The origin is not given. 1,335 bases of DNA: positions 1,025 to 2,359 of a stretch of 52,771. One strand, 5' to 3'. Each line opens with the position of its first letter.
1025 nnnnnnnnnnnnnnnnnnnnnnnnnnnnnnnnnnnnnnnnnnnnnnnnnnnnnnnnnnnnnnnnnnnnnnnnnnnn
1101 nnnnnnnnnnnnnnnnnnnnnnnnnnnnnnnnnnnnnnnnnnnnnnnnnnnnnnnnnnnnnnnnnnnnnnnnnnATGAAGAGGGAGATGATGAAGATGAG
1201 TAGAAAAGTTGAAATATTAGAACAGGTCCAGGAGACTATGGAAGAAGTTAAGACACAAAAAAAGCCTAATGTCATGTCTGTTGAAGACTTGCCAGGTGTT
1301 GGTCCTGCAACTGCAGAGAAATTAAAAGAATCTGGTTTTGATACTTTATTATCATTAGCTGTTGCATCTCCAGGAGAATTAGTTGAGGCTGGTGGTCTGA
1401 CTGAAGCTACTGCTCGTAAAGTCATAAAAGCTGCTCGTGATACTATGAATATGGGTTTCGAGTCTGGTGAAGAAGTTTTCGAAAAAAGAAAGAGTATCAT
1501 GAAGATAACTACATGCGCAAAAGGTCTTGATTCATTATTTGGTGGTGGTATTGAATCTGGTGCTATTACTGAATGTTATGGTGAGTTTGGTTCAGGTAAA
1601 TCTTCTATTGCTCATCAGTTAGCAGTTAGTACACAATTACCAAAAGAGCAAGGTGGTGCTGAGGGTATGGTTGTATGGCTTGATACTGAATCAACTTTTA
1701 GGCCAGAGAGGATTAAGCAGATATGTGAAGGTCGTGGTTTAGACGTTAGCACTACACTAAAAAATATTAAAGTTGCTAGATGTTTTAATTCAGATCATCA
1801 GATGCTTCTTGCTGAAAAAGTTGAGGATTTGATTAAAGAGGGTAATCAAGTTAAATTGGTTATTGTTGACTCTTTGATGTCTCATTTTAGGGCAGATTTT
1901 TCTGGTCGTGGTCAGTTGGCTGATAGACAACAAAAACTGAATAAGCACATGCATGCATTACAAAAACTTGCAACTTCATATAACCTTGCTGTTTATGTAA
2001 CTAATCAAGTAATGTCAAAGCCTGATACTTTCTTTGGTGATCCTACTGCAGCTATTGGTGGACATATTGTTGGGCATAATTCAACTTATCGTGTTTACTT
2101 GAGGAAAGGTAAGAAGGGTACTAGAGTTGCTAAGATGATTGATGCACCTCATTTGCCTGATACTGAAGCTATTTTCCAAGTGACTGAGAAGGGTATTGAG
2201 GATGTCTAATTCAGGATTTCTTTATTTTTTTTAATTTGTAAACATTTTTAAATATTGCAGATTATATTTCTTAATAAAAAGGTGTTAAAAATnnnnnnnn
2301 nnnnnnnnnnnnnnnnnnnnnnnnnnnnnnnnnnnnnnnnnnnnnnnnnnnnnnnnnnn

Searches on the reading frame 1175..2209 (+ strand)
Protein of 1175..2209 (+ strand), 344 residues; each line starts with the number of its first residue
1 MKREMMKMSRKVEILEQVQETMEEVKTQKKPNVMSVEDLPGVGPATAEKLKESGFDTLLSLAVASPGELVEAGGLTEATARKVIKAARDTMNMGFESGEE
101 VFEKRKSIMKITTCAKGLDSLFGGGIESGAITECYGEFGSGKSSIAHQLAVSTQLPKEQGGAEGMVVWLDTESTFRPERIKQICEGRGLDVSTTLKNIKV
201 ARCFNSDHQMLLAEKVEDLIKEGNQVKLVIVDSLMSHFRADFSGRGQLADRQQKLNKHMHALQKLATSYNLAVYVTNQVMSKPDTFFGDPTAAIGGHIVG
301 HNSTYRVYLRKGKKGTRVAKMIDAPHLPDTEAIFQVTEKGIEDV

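Call 73: search_protein_families(library=pfam, proteins=[window:1175-2209:+], max_evalue=0.001)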
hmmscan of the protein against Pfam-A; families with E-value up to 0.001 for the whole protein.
window:1175-2209:+ (344 aa): 7 families
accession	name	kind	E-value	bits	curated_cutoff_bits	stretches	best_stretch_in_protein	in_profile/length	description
PF08423.17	Rad51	-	7.9e-92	307.4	22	1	104-344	1-244/244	Rad51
PF14520.12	HHH_5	-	1.5e-12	48.2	27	1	37-89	5-57/57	Helix-hairpin-helix domain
PF00154.27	RecA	-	1.1e-11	45.1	27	1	103-316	25-225/262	recA bacterial DNA recombination protein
PF13481.12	AAA_25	-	6.6e-10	39.4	27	1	119-277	23-188/195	AAA domain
PF06745.19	ATPase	-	6.4e-08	32.7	26.6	1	112-279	2-164/231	KaiC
PF21999.2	IMS_HHH_1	-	0.00041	21.2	27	0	37-69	1-33/53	DNA polymerase-iota, thumb domain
PF11731.14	Cdd1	-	0.00099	19.7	25.5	0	33-72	5-44/86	Pathogenicity locus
